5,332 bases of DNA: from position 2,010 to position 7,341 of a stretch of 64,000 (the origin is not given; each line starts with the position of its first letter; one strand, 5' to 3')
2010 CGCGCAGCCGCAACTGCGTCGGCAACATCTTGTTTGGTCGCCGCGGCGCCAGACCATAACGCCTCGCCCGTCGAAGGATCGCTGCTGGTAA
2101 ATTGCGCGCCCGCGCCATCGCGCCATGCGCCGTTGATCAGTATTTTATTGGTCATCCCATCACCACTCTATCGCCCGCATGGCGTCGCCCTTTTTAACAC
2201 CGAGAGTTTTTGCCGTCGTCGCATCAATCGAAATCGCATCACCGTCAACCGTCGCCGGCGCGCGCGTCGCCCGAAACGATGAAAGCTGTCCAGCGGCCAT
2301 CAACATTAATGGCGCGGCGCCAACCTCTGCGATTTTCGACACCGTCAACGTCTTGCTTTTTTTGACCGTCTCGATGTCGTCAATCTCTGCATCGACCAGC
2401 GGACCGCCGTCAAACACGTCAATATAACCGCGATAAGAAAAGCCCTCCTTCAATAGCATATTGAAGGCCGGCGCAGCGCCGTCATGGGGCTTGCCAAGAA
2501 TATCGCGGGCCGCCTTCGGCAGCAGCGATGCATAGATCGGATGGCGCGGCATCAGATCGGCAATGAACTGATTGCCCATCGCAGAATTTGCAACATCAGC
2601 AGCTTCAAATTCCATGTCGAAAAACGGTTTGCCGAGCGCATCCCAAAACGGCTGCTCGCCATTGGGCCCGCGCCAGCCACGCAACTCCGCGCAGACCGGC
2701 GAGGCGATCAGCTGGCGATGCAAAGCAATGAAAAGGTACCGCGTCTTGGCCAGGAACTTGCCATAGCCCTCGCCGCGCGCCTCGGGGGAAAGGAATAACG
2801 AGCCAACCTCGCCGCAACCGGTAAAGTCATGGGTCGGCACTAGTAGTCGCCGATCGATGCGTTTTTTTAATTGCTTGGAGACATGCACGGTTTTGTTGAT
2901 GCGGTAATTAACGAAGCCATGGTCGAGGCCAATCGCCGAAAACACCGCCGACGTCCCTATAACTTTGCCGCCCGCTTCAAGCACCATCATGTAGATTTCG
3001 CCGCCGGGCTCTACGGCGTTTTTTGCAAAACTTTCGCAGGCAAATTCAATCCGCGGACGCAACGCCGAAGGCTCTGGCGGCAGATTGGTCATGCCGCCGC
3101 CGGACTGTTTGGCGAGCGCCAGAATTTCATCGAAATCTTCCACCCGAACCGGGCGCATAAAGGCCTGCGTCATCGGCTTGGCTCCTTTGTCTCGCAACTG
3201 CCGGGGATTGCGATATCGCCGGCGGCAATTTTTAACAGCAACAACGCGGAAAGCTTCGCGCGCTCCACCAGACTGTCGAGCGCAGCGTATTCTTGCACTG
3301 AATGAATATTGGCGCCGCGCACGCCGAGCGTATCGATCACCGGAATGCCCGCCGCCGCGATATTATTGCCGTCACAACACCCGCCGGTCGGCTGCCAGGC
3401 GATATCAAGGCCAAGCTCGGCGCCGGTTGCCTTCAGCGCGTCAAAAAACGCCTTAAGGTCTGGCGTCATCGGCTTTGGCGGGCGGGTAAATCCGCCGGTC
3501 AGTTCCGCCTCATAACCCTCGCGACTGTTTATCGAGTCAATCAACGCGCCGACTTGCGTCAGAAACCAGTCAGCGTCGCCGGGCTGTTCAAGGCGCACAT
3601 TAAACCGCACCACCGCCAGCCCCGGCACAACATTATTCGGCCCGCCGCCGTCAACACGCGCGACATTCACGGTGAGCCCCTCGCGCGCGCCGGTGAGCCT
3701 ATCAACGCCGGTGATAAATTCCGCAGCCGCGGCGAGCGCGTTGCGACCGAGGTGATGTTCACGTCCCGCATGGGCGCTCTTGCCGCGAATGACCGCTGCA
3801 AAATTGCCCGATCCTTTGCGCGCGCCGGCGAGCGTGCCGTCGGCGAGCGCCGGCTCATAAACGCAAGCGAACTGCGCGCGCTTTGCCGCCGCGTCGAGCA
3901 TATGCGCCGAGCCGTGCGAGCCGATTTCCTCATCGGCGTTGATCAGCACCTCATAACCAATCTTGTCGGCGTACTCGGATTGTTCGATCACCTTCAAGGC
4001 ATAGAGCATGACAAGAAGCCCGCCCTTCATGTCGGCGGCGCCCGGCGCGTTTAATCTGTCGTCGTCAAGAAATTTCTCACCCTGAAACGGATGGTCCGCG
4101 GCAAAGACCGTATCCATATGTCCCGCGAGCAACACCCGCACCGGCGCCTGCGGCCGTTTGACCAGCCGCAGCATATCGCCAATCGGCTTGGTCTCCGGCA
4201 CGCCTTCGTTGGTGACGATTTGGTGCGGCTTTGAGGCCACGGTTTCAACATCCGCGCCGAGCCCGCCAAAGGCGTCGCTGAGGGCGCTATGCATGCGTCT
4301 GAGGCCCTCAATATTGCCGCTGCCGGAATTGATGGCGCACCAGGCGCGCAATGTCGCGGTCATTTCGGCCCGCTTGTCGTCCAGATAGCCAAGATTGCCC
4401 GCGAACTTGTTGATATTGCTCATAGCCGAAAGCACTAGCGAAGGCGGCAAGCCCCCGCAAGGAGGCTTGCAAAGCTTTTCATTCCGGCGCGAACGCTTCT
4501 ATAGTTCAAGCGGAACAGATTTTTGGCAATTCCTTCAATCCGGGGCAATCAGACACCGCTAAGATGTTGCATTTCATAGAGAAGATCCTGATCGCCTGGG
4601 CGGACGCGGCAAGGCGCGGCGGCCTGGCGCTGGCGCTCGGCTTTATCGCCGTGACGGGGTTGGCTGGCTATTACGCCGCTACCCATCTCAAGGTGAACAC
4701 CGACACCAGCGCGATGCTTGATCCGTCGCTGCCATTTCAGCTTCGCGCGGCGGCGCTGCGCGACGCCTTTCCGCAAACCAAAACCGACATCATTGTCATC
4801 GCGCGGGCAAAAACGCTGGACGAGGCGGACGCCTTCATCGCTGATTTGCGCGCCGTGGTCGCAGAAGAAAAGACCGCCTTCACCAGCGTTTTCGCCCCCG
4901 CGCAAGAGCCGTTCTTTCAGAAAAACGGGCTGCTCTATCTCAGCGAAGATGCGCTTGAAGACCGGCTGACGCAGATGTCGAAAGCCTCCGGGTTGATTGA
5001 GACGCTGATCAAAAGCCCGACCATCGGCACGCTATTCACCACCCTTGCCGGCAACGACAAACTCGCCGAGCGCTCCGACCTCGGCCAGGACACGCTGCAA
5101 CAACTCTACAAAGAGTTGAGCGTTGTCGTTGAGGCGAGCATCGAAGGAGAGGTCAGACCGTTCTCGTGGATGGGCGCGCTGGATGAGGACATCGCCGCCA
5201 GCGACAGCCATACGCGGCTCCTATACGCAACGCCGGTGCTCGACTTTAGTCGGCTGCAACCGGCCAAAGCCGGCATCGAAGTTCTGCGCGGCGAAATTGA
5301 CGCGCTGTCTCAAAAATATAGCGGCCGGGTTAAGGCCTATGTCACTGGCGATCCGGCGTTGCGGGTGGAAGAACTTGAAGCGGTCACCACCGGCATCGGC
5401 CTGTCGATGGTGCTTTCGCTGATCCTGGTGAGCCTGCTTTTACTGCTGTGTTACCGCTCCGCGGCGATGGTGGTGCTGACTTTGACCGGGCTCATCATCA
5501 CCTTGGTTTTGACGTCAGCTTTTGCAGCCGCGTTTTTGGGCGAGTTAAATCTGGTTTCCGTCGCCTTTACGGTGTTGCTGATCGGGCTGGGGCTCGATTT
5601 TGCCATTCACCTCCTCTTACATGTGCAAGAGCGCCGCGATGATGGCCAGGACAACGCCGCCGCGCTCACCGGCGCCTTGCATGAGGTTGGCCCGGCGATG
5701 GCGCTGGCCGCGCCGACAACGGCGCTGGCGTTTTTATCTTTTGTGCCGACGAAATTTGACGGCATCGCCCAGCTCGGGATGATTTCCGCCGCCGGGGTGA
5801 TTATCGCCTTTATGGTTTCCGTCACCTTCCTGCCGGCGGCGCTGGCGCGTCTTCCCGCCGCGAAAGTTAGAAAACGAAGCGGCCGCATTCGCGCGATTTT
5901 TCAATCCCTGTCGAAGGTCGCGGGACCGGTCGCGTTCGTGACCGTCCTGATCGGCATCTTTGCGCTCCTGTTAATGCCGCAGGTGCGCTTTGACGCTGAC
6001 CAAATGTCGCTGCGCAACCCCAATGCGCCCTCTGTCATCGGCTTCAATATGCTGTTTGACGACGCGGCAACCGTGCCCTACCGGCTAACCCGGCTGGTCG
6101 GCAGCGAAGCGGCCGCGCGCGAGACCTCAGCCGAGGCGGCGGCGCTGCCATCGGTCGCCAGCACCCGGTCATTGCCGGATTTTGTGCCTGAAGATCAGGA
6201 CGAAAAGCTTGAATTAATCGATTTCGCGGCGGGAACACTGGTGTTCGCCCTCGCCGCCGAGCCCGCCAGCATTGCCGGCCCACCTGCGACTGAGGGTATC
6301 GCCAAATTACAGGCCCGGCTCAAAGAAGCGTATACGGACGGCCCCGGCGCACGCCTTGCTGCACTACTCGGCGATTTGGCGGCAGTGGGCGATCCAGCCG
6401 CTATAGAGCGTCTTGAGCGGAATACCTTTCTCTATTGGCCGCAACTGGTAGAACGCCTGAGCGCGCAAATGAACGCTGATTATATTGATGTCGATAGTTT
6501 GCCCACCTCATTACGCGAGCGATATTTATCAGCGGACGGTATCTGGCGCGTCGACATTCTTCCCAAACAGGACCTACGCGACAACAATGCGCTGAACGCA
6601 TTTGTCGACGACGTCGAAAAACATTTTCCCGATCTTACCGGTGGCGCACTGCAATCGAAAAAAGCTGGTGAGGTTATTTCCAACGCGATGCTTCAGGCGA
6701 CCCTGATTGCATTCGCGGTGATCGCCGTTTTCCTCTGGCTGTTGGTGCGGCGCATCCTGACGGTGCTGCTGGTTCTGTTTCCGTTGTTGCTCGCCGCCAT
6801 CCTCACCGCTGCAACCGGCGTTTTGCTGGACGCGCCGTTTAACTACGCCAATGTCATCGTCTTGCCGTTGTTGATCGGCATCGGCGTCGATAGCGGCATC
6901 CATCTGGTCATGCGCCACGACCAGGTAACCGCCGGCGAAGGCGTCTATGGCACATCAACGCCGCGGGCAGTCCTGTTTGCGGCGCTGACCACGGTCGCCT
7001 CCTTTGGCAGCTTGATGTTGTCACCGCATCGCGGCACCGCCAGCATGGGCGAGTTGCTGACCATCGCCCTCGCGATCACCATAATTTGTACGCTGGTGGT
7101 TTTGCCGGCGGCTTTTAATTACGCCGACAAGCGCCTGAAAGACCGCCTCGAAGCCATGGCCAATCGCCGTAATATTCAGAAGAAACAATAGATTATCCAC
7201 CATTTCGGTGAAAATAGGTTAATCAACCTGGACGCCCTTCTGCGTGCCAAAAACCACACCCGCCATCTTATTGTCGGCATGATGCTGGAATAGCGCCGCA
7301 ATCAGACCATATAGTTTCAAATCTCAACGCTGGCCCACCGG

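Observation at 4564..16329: Hopanoid gene cluster with the squalene-hopene cyclase cleanly missing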

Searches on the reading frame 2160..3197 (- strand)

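Call 45: search_protein_families(library=pfam, proteins=[window:2160-3197:-], max_evalue=0.001)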
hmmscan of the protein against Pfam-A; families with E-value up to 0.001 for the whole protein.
window:2160-3197:- (345 aa): 1 family
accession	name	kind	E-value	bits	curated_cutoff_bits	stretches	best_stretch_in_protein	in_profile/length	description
PF04958.18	AstA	-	9.4e-116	386.5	29.4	1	13-343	3-336/337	Arginine N-succinyltransferase beta subunit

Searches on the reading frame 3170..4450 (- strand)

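Call 45: search_protein_families(library=pfam, proteins=[window:3170-4450:-], max_evalue=0.001)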
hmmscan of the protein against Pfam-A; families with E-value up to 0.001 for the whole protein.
window:3170-4450:- (426 aa): 4 families
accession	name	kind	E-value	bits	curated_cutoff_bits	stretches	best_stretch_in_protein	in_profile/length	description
PF01546.33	Peptidase_M20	-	9.9e-29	101.2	24.6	1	107-406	1-205/206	Peptidase family M20/M25/M40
PF07687.19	M20_dimer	-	2e-15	57.1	21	1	210-307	2-102/107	Peptidase dimerisation domain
PF04389.22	Peptidase_M28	-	2e-06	28.1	21.3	1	103-197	12-89/193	Peptidase family M28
PF05343.19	Peptidase_M42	-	0.00022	20.8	23.2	0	138-187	132-179/292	M42 glutamyl aminopeptidase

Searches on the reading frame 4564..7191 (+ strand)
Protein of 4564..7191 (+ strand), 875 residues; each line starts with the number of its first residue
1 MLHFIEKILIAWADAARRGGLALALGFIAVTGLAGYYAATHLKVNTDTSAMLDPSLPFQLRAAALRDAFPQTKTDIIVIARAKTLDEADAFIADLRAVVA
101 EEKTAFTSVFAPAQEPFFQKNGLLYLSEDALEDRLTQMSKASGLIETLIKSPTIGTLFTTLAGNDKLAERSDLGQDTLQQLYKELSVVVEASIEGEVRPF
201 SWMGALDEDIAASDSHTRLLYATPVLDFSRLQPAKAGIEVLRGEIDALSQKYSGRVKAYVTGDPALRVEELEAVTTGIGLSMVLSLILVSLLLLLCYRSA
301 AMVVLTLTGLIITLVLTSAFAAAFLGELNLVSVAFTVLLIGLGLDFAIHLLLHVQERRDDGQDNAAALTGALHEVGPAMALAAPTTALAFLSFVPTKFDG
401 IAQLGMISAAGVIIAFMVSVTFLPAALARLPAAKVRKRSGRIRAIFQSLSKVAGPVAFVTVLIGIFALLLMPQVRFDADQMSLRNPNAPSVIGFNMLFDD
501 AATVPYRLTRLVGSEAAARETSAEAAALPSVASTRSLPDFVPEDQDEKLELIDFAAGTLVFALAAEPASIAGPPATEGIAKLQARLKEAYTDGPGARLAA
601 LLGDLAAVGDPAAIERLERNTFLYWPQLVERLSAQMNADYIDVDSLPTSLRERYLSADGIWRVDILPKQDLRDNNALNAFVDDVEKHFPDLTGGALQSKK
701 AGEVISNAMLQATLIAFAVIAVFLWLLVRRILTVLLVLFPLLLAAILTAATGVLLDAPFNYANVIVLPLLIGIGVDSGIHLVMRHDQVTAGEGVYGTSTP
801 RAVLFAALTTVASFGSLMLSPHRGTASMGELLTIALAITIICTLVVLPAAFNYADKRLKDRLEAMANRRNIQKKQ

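Call 3: search_protein_families(library=ncbifam, proteins=[window:4564-7191:+])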
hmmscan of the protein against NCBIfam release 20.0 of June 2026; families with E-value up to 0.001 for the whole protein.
window:4564-7191:+ (875 aa): 7 families
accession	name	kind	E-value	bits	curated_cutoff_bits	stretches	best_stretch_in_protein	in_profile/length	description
TIGR03480.1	HpnN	hypoth_equivalog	7.6e-231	768.6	751.85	1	9-851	2-856/862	hopanoid biosynthesis associated RND transporter like protein HpnN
NF052374.1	HopndTporHpnN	equivalog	5.4e-166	554.1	1100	1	8-849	4-852/858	hopanoid transporter HpnN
TIGR00921.1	2A067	subfamily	3.6e-45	154.2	351.9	2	254-435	170-351/733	hydrophobe/amphiphile efflux-3 (HAE3) family transporter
NF045600.2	BstA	equivalog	4.2e-44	150.7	1400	2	632-858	674-901/903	sterol transporter cytoplasmic membrane protein BstA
TIGR00833.1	actII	subfamily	1.5e-36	126.1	874.7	2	226-496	122-404/910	MMPL family RND transporter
NF006356.0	PRK08578.1-4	equivalog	2e-05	24.3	330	1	678-784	115-222/302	preprotein translocase subunit SecF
NF006354.0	PRK08578.1-2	equivalog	2.6e-05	23.8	353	1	673-784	92-202/296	preprotein translocase subunit SecF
